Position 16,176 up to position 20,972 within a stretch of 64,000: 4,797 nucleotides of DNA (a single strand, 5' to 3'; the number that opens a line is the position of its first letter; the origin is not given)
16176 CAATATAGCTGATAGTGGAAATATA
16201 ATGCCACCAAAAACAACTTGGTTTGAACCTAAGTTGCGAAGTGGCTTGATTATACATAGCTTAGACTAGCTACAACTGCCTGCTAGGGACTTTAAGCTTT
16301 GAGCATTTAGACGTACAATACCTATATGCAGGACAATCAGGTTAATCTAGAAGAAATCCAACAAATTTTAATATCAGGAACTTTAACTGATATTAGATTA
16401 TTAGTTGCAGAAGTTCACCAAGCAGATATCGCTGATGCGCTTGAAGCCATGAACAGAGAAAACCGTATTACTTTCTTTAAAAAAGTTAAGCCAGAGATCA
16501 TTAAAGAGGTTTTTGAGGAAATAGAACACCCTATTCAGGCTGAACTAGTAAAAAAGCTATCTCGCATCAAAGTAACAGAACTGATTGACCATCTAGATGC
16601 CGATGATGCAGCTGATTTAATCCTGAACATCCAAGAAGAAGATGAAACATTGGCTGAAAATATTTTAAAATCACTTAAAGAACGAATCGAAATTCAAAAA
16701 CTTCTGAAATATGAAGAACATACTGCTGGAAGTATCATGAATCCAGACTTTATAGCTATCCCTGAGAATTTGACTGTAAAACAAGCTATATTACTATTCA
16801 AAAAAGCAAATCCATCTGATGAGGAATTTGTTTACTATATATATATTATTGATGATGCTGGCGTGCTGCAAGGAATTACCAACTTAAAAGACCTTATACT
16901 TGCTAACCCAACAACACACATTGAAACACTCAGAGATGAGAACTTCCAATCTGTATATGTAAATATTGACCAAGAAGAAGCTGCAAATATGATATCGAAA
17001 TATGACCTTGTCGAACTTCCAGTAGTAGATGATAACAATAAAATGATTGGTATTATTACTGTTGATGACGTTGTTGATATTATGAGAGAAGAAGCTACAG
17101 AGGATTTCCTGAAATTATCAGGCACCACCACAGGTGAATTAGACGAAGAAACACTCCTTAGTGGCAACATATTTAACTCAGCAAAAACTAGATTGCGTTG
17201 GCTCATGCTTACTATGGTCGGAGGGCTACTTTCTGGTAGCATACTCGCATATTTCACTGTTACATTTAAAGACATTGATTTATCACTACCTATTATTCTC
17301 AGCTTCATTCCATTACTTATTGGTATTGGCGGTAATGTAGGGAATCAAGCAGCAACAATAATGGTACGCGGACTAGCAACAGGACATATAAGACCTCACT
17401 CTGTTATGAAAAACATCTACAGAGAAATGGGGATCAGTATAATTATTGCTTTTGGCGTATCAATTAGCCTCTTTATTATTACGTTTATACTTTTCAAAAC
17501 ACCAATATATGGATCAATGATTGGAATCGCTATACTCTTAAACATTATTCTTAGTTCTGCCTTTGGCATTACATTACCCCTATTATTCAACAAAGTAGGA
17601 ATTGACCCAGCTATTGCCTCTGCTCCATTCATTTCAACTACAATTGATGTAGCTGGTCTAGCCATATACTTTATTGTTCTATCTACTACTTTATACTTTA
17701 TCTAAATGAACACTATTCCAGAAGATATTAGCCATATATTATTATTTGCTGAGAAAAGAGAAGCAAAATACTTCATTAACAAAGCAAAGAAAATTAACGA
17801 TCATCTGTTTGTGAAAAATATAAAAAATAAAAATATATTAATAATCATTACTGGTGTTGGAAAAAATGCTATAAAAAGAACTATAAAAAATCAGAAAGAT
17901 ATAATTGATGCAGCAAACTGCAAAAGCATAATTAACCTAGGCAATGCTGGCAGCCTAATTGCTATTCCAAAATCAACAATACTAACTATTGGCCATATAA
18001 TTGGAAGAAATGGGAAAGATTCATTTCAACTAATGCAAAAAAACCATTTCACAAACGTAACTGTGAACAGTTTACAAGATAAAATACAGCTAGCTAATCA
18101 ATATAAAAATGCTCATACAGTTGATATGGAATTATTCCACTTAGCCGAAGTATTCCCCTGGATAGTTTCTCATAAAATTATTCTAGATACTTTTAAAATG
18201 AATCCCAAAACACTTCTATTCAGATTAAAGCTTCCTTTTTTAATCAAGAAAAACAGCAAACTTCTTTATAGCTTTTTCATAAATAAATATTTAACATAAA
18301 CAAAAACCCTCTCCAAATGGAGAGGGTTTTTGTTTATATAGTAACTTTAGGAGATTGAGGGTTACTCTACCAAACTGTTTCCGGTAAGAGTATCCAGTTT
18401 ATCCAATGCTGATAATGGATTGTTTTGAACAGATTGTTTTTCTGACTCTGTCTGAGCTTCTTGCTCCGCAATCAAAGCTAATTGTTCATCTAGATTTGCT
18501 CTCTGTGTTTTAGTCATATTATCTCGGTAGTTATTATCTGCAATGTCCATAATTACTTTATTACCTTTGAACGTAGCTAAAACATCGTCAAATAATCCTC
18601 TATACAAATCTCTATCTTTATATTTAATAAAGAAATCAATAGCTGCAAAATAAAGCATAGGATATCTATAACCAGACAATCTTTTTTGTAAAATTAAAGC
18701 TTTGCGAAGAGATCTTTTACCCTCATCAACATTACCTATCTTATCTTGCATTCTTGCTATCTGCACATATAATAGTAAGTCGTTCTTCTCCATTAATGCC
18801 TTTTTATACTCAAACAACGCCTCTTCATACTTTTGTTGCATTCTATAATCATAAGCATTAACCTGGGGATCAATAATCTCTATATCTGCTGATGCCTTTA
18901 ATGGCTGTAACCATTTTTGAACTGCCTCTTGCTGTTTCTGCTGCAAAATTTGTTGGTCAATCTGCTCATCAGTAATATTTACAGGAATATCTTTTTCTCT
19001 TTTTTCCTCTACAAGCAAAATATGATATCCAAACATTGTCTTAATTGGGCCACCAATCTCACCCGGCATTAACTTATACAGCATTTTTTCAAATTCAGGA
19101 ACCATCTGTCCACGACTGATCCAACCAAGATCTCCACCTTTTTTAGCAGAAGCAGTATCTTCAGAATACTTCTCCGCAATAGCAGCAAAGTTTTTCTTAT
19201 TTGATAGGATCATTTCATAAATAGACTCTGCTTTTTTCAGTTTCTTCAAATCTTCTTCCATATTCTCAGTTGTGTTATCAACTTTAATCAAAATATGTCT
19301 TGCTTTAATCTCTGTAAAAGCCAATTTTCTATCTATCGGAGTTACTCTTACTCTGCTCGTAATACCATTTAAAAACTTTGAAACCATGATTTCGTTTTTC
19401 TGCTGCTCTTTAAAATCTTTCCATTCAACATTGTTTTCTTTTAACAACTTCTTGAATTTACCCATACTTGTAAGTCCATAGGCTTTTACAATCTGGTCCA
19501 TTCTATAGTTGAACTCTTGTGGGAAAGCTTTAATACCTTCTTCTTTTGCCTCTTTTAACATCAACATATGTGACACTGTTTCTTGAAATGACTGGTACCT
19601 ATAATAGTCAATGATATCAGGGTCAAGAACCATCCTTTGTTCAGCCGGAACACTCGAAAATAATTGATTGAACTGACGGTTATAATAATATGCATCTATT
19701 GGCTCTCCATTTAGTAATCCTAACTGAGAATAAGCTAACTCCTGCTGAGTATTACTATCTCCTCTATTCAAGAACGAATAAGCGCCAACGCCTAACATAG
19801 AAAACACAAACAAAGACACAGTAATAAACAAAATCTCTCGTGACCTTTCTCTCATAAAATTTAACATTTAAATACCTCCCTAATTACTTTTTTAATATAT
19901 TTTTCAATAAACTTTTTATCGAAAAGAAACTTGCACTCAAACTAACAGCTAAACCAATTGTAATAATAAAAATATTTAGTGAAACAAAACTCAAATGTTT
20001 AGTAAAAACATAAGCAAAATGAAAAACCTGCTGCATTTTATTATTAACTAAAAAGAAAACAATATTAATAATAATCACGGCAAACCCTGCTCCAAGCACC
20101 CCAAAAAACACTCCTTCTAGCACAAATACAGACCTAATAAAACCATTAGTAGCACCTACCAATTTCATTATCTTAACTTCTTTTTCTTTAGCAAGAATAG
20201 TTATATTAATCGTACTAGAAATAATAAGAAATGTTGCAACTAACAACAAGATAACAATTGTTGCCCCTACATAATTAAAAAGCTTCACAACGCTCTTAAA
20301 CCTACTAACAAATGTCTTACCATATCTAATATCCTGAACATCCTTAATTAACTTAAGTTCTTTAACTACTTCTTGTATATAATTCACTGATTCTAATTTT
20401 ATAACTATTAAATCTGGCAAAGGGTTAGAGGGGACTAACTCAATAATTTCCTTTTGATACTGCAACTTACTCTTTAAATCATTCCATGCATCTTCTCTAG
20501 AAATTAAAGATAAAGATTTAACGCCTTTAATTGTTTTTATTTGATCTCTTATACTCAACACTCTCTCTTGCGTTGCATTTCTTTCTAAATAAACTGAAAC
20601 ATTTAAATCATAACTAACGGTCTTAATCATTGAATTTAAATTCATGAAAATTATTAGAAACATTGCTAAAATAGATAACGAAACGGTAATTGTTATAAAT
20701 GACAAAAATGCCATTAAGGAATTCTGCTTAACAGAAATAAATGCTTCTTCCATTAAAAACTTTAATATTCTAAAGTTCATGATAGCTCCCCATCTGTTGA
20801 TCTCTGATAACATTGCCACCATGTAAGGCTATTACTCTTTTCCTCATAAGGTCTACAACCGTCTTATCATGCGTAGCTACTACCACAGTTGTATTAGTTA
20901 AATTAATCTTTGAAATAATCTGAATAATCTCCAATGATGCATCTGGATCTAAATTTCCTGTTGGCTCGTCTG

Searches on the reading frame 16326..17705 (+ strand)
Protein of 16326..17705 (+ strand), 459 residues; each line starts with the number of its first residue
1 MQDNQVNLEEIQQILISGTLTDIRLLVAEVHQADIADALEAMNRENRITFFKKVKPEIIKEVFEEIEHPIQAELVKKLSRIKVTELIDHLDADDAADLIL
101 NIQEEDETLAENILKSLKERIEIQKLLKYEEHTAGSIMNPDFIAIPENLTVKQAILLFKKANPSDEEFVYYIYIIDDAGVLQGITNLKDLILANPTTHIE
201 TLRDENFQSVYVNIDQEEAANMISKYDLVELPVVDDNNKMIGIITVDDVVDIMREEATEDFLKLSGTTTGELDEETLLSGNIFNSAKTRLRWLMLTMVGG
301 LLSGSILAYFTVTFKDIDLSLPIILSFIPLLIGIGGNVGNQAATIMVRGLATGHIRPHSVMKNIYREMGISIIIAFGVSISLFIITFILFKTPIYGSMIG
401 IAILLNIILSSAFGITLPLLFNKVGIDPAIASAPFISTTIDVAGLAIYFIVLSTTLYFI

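Call 11: search_protein_families(library=pfam, proteins=[window:16326-17705:+])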
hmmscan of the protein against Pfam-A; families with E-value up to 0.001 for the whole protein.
window:16326-17705:+ (459 aa): 3 families
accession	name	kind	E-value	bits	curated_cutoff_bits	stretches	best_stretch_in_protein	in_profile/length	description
PF01769.21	MgtE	-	1.3e-30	106.6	27.6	1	328-451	1-125/125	Divalent cation transporter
PF03448.22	MgtE_N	-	1.1e-18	68.1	25.9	1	31-131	2-101/102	MgtE intracellular N domain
PF00571.33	CBS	-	1.8e-17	63.9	24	2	205-253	7-55/57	CBS domain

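Call 64: list_cluster_members(proteins=[P0001, P0121, window:16326-17702:+, P0002, P0004])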
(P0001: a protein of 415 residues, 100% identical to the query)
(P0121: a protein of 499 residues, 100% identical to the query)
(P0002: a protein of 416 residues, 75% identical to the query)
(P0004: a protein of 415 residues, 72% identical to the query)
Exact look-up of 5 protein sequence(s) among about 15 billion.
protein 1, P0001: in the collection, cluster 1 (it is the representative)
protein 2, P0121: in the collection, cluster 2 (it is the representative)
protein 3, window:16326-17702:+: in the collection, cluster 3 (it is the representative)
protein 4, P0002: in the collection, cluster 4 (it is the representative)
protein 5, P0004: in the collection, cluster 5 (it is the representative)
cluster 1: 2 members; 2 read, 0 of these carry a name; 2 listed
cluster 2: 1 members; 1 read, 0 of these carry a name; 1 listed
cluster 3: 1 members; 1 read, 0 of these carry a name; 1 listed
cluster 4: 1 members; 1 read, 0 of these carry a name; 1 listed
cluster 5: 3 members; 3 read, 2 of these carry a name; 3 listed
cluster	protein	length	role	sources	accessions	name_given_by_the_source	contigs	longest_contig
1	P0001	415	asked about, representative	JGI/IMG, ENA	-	-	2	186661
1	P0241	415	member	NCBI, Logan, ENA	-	-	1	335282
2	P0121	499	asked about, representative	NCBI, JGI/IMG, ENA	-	-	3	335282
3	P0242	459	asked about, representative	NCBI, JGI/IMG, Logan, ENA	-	-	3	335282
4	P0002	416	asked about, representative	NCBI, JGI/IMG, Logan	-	-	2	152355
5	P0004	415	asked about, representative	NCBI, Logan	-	-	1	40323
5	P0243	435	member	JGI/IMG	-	uncharacterized protein (DUF1015 family)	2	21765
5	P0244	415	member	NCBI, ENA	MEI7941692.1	MAG: DUF1015 family protein [Candidatus Riflemargulisbacteria bacterium]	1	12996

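Call 76: search_protein_families(library=ncbifam, proteins=[window:16326-17705:+], max_evalue=0.01)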
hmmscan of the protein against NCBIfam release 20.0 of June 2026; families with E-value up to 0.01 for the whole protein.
window:16326-17705:+ (459 aa): 14 families
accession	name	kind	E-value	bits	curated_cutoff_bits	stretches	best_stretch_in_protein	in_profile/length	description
TIGR00400.1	mgtE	equivalog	5.4e-98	328.7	232.75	1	11-453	11-444/450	magnesium transporter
NF041552.1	TF_PrdR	equivalog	9.1e-08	30.9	795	1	130-261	4-133/577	sigma-54 dependent transcriptional regulator PrdR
TIGR01186.1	proV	subfamily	4.1e-07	29.4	326.6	1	133-256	243-360/363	betaine/proline/choline family ABC transporter ATP-binding protein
NF038279.1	TF_CBS_SpxR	exception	4.2e-07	29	600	1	147-274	205-326/427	CBS-HotDog domain-containing transcription factor SpxR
TIGR01302.1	IMP_dehydrog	equivalog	5.7e-07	28.8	481.5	1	136-252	86-199/450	IMP dehydrogenase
NF011443.0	PRK14869.1-5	equivalog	1.1e-06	27.5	335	1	193-282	65-152/546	putative manganese-dependent inorganic diphosphatase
NF011441.0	PRK14869.1-3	equivalog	5.8e-06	25.2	753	1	197-271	68-142/548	putative manganese-dependent inorganic diphosphatase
NF053603.1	HhpR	exception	6.1e-06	25.6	520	1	136-251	5-115/282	CBS domain-containing high hydrostatic pressure regulator HhpR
NF011449.0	PRK14869.2-5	equivalog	1.4e-05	24.4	411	1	191-255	61-126/451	putative manganese-dependent inorganic diphosphatase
NF011447.0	PRK14869.2-3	equivalog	7e-05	21.6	522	1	213-260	84-131/540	putative manganese-dependent inorganic diphosphatase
NF011442.0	PRK14869.1-4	equivalog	9.3e-05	21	400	1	200-287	73-158/543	putative manganese-dependent inorganic diphosphatase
NF011440.0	PRK14869.1-2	equivalog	0.0004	19.1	746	1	197-255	67-125/541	putative manganese-dependent inorganic diphosphatase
NF002505.0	PRK01862.1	equivalog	0.00084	18.1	482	1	164-255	473-572/577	ClcB-like voltage-gated chloride channel protein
NF041630.1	CBS_CbpB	equivalog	0.0041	17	125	0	219-268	33-82/143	cyclic-di-AMP-binding protein CbpB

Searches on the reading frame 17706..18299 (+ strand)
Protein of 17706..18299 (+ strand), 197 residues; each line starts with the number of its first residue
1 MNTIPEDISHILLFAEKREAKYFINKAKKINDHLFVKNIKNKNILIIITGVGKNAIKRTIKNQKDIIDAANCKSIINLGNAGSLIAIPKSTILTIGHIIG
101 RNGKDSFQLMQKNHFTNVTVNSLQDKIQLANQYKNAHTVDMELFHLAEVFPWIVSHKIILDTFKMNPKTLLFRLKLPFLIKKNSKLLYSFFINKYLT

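Call 11: search_protein_families(library=pfam, proteins=[window:17706-18299:+])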
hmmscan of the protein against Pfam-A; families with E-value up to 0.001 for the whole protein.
window:17706-18299:+ (197 aa): 0 families

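Call 76: search_protein_families(library=ncbifam, proteins=[window:17706-18299:+], max_evalue=0.01)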
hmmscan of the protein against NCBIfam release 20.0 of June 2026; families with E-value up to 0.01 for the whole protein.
window:17706-18299:+ (197 aa): 4 families
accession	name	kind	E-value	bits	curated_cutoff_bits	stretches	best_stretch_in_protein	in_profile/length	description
NF004168.0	PRK05634.1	equivalog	0.00098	18.9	129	0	42-102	21-79/185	nucleosidase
NF041038.1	FslA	exception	0.0023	16.3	1000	1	23-138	56-169/640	rhizoferrin biosynthesis protein FslA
NF004079.0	PRK05584.1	equivalog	0.0057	16.2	169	0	26-84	25-80/232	5'-methylthioadenosine/adenosylhomocysteine nucleosidase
NF010662.0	PRK14058.1-4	equivalog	0.0067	15.6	194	1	14-92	63-141/264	[LysW]-aminoadipate/[LysW]-glutamate kinase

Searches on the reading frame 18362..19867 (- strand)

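Call 11: search_protein_families(library=pfam, proteins=[window:18362-19867:-])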
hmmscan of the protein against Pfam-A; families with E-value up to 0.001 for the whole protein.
window:18362-19867:- (501 aa): 6 families
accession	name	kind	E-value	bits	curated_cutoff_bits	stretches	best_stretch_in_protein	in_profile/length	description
PF13616.12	Rotamase_3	-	3.1e-30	105.5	22.5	1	181-289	10-115/116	PPIC-type PPIASE domain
PF00639.27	Rotamase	-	2.3e-27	96.2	21.7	1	191-287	1-96/97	PPIC-type PPIASE domain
PF13624.11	SurA_N_3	-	1.5e-13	51.4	27.2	1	1-165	1-161/162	SurA-like N-terminal domain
PF13145.12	Rotamase_2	-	1e-06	30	27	1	190-294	23-113/121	PPIC-type PPIASE domain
PF13623.11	SurA_N_2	-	1.2e-06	28.9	28.5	1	2-127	1-122/145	SurA-like N-terminal domain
PF09312.16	SurA_N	-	0.00011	22.7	30.8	1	95-164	48-116/118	SurA N-terminal domain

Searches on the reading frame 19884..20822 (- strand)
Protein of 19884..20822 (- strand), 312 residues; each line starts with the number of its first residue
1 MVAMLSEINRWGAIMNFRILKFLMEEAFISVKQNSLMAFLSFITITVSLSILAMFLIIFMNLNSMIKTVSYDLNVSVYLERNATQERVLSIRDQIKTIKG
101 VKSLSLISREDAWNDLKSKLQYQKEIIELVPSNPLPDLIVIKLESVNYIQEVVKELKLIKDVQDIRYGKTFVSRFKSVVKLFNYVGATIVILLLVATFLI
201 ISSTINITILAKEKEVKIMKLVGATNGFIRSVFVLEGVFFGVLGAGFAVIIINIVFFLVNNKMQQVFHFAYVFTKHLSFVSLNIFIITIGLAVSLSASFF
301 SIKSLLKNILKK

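Call 20: search_protein_families(library=pfam, proteins=[window:19884-20822:-])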
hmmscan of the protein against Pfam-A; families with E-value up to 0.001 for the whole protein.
window:19884-20822:- (312 aa): 2 families
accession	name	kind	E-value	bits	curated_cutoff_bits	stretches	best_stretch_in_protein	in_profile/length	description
PF18075.7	FtsX_ECD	-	5.2e-19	69.1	23.5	1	74-165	2-96/96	FtsX extracellular domain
PF02687.27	FtsX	-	4.1e-10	40.2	25.5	1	188-305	2-115/120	FtsX-like permease C-terminal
